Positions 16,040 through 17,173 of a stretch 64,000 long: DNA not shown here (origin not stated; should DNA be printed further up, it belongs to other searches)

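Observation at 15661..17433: Three-gene module of a Zn-ribbon protein, a DEDD exonuclease fused to a WYL-like domain, and a YkuK/DUF458 RNase H-like protein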

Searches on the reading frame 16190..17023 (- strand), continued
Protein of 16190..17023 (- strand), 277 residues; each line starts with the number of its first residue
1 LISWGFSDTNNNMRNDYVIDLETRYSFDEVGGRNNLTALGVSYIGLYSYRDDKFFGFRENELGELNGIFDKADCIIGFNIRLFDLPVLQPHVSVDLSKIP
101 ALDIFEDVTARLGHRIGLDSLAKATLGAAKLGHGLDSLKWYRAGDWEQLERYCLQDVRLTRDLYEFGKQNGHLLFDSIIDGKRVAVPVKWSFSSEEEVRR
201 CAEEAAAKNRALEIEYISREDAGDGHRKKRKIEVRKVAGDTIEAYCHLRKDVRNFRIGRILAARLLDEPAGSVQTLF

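Call 25: find_encoding_contigs(protein=P0002, flank=5000, max_places=3)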
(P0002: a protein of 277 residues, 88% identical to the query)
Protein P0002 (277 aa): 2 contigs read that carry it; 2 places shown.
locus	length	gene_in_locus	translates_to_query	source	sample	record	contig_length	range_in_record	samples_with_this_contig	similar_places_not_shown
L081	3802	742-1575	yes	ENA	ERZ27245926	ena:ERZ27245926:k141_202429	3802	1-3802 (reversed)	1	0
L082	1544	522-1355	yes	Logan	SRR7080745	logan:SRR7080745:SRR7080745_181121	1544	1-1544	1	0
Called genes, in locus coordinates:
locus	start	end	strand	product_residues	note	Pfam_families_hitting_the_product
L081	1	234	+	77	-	?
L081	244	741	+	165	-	PF02643:DUF192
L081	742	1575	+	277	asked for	PF13482:RNase_H_2 (faint), PF13280:WYL (faint)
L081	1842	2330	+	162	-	PF04308:RNaseH_like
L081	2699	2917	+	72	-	PF24113:DUF7387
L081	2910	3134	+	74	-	PF07927:HicA_toxin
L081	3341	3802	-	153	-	?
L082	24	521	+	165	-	PF02643:DUF192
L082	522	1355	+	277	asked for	PF13482:RNase_H_2 (faint), PF13280:WYL (faint)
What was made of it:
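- The spacer next to it is a site of insertion in a relative: a DUF7387-HicA pair in L081 (call 25).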

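Call 37: predict_structure(alignment_id=A1)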
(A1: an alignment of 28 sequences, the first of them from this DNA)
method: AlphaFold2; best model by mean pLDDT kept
length: 265 residues; sequences in the alignment: 28
mean_pLDDT: 93.7   pTM: 0.90
mean pLDDT of the five models: 93.7, 93.2, 92.5, 92.3, 90.6
residues with pLDDT >= 90: 229; 70-90: 30; 50-70: 5; < 50: 1
segments of 3 or more residues with pLDDT < 50: none
pLDDT, mean of each block of 10 residues (from residue 1): 94 94 95 98 97 96 97 97 97 95 94 93 92 97 98 97 89 95 96 95 92 91 95 90 96 86 53
secondary structure, 60 per line:
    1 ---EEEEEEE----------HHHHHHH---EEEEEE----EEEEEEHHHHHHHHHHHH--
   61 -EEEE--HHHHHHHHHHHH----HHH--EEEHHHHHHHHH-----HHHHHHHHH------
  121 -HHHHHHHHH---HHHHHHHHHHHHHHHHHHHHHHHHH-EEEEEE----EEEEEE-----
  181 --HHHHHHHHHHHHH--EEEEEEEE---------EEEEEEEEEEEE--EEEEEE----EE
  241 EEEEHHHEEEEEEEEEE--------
elements in order: E4-10 H21-27 E31-36 E41-46 H47-58 E62-65 H68-79 E89-91 H92-100 H106-114 H122-130 H134-158 E160-165 E170-175 H183-195 E198-205 E215-226 E229-234 E239-244 E248-257
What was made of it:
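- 16193..16204 (-): Extreme C-terminal tail QTLF, a beta-clamp-binding-like short motif. The last residues have pLDDT ~53 (call 37).
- On Beta-clamp-binding proteins: The tail is flexible, pLDDT ~53 (call 37).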

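Call 46: fold_search(model_id=the predicted structure, library=pdb)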
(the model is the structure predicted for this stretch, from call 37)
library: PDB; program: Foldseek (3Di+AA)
matches with E <= 10: 1215; with E <= 0.001: 41
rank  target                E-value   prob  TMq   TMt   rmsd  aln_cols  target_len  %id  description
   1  9fnd_Y                3.4e-06  1.00  0.25  0.21  15.2       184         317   20  Transcriptional activator PafBC bound to mycobacterial RNA polymerase (released 2025-02-12)
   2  7tb5                  5.6e-06  1.00  0.25  0.25  16.4       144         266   17  Structure of P. aeruginosa PA17 CapW (released 2022-01-19)
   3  7qfz_C                3.0e-05  1.00  0.24  0.22  17.4       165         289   15  BrxR, a WYL-domain containing transcriptional regulator (released 2022-05-18)
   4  6sj9_A                3.7e-05  1.00  0.26  0.11  12.8       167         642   19  Proteasome accessory factor B/C (PafBC) of Arthrobacter aurescens (released 2019-10-16)
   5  7qfz_H                3.7e-05  1.00  0.25  0.25  18.2       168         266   15  BrxR, a WYL-domain containing transcriptional regulator (released 2022-05-18)
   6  7qfz_B                4.2e-05  1.00  0.26  0.24  16.4       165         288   19  BrxR, a WYL-domain containing transcriptional regulator (released 2022-05-18)
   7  7qfz_E                4.7e-05  1.00  0.25  0.24   2.4        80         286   22  BrxR, a WYL-domain containing transcriptional regulator (released 2022-05-18)
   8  7t8k_B                4.7e-05  1.00  0.23  0.22   7.1       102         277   18  BrxR from Acinetobacter BREX type I phage restriction system bound to DNA (released 2022-05-18)
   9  7qfz_D                4.7e-05  1.00  0.26  0.24  17.9       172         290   14  BrxR, a WYL-domain containing transcriptional regulator (released 2022-05-18)
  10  7qfz_A                5.0e-05  1.00  0.24  0.23   2.2        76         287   24  BrxR, a WYL-domain containing transcriptional regulator (released 2022-05-18)
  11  1skw_A                5.0e-05  0.99  0.31  0.14  22.1       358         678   14  Binary 3' complex of T7 DNA polymerase with a DNA primer/template containing a disordered cis-syn thymine dimer on the (released 2004-07-06)
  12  7qfz_G                6.5e-05  1.00  0.24  0.23   2.2        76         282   24  BrxR, a WYL-domain containing transcriptional regulator (released 2022-05-18)
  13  6sj9_B                8.3e-05  1.00  0.25  0.11  12.6       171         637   18  Proteasome accessory factor B/C (PafBC) of Arthrobacter aurescens (released 2019-10-16)
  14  7t8k_A                1.0e-04  1.00  0.25  0.23   7.9       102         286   18  BrxR from Acinetobacter BREX type I phage restriction system bound to DNA (released 2022-05-18)
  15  7tb6                  1.1e-04  1.00  0.24  0.23  19.5       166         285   16  Structure of S. maltophilia CapW (released 2022-01-19)
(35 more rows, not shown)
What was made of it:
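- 16196..16381 (-): WYL domain (residues 203-264). Foldseek probability 1.0 to PafBC, CapW, BrxR and DriD (call 46).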

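Call 54: search_protein_families(library=pfam, proteins=[L056:6905-7657:+, L056:7798-8664:+, L012:3185-4717:+, L012:1052-1480:+, L001:726-1535:+, L004:8841-10241:+, L004:10328-10906:+, L004:40-951:+, L014:9384-10415:+, L014:3880-4458:+], max_evalue=0.0001)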
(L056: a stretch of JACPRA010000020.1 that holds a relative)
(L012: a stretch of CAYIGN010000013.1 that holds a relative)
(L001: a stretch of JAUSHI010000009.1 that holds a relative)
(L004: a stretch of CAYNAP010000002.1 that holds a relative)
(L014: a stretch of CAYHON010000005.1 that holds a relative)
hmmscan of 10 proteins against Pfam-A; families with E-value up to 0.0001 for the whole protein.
L056:6905-7657:+ (250 aa): 2 families
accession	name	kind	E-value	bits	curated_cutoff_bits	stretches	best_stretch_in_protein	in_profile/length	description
PF12706.13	Lactamase_B_2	-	1.4e-21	77.5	27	1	29-216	1-199/200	Beta-lactamase superfamily domain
PF00753.33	Lactamase_B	-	4.5e-14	53.3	22.7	1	22-174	9-161/196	Metallo-beta-lactamase superfamily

L056:7798-8664:+ (288 aa): 2 families
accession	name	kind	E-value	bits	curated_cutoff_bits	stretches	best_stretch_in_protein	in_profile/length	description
PF01435.24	Peptidase_M48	-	7.9e-36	124.1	20.3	1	66-286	3-185/186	Peptidase family M48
PF05569.17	Peptidase_M56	-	4.4e-05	23.2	31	0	116-156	184-223/296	BlaR1 peptidase M56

L012:3185-4717:+ (510 aa): 6 families
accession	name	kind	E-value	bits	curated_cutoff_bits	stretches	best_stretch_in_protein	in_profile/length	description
PF02643.20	DUF192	-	1.2e-25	89.9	27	1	87-194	3-95/96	Uncharacterized ACR, COG1430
PF00326.27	Peptidase_S9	-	1.7e-13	51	22.6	1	344-507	45-211/213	Prolyl oligopeptidase family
PF01738.24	DLH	-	1.3e-07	31.9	21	1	344-490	77-191/217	Dienelactone hydrolase family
PF12146.15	Hydrolase_4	-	2.2e-05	24.3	27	0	350-403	65-115/239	Serine aminopeptidase, S33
PF07859.19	Abhydrolase_3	-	2.4e-05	24.6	25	1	347-488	52-209/210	alpha/beta hydrolase fold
PF20434.5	BD-FAE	-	4e-05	23.7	26.8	0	426-468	173-215/215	BD-FAE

L012:1052-1480:+ (142 aa): 1 family
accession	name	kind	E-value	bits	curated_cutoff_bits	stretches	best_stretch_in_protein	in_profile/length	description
PF01951.21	Archease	-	2.4e-24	86.6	25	1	6-142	1-136/136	Archease protein family (MTH1598/TM1083)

L001:726-1535:+ (269 aa): 1 family
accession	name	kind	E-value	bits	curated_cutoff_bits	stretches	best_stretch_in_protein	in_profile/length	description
PF04402.19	SIMPL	-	8.1e-52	176.9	25.2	1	55-266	1-205/205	Protein of unknown function (DUF541)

L004:8841-10241:+ (466 aa): 5 families
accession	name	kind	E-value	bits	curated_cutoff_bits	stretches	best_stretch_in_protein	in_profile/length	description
PF10996.14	Beta-Casp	-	4.6e-36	124.4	27.7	1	256-381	1-120/120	Beta-Casp domain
PF07521.17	RMMBL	-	1.7e-16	60.4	21.6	1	395-458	2-63/63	Zn-dependent metallo-hydrolase RNA specificity domain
PF16661.11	Lactamase_B_6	-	4.9e-14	52.6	27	1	45-186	7-157/193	Metallo-beta-lactamase superfamily domain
PF00753.33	Lactamase_B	-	7.8e-09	36.2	22.7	1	47-199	18-158/196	Metallo-beta-lactamase superfamily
PF12706.13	Lactamase_B_2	-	3.3e-08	33.8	27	1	46-220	2-169/200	Beta-lactamase superfamily domain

L004:10328-10906:+ (192 aa): 1 family
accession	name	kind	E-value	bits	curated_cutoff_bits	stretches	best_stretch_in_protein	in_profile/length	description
PF18306.6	LDcluster4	-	4e-35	121.1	26.3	1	10-176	1-150/151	SLOG cluster4 family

L004:40-951:+ (303 aa): 2 families
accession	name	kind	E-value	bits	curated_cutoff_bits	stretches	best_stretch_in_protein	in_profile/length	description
PF02875.26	Mur_ligase_C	-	9.8e-25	88.3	28.4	2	170-267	35-126/127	Mur ligase, glutamate ligase domain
PF08245.18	Mur_ligase_M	-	8.1e-08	32.9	24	1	1-89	107-200/200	Mur ligase middle domain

L014:9384-10415:+ (343 aa): 2 families
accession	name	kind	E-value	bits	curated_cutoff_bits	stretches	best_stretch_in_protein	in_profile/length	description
PF01471.23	PG_binding_1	-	1.6e-08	35.1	23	1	45-92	2-47/57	Putative peptidoglycan binding domain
PF00932.25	LTD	-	2.9e-08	34.5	34.3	1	133-218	6-74/109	Lamin Tail Domain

L014:3880-4458:+ (192 aa): 4 families
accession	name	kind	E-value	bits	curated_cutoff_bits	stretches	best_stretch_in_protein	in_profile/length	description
PF01330.27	RuvA_N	-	9.9e-21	74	23.6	1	1-62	1-61/61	RuvA N terminal domain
PF14520.12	HHH_5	-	3e-17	63.3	27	1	72-130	1-57/57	Helix-hairpin-helix domain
PF07499.19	RuvA_C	-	5.7e-12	46.4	24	1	149-189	5-47/47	RuvA, C-terminal domain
PF00633.29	HHH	-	7.7e-07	29.1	24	0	110-125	13-28/30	Helix-hairpin-helix motif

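Call 65: search_dna_similar(query=window:16190-16987:-, collection=phages, mode=protein, max_evalue=0.001, max_rows=12)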
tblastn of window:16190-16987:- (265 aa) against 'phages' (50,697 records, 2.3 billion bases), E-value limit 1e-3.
No match.

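Call 68: search_dna_similar(query=window:16190-16987:-, collection=plasmids, mode=protein, max_evalue=0.001, max_rows=15)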
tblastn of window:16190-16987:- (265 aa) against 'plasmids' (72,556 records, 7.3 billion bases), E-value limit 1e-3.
No match.

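Call 79: list_cluster_members(proteins=[window:16193-16987:-, window:17056-17412:-])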
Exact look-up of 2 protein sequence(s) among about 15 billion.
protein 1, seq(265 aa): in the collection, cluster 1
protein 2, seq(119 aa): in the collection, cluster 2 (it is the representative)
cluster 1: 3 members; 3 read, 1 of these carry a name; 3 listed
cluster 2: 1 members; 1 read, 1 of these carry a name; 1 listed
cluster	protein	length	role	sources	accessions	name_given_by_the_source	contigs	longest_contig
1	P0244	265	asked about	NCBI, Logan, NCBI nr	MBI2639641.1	MAG: ribonuclease H-like domain-containing protein [Candidatus Sungbacteria bacterium] | ribonuclease H-like domain-containing protein [Candidatus Sungbacteria bacterium]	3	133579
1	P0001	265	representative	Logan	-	-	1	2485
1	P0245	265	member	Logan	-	-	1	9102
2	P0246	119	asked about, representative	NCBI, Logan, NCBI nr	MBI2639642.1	MAG: hypothetical protein HYW90_02000 [Candidatus Sungbacteria bacterium] | hypothetical protein [Candidatus Sungbacteria bacterium]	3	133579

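Call 82: find_related_loci(query=A1, collection=viral_contigs, flank=5000)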
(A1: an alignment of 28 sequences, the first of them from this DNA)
Query A1 (265 aa) in viral_contigs; peptide patterns used: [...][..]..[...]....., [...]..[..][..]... (x = any residue, [..] = any of these).
338 stretches matched a pattern; 12 encode a relative of the query (tblastn E <= 1e-3); 12 distinct loci.
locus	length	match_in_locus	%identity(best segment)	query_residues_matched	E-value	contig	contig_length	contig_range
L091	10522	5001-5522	28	20-176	2e-13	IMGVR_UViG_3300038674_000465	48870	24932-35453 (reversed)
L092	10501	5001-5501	26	2-153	3e-9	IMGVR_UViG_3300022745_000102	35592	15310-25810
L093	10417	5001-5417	27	27-153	3e-8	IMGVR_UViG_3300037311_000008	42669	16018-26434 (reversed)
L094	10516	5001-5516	29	2-160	4e-8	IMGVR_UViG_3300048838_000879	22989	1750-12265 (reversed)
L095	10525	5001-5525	29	6-152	9e-8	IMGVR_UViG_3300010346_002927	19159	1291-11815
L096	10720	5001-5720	24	6-230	1e-6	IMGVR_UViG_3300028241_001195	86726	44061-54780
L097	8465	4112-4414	27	63-152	2e-6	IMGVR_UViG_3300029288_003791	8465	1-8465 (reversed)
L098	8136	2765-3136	24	42-152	4e-6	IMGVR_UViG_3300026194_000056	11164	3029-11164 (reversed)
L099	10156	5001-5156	41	197-248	9e-6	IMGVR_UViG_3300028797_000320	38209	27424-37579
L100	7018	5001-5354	31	56-154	1e-5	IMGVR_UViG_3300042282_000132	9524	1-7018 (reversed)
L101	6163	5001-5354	31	56-154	1e-5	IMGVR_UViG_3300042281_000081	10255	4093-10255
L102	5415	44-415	23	42-152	1e-5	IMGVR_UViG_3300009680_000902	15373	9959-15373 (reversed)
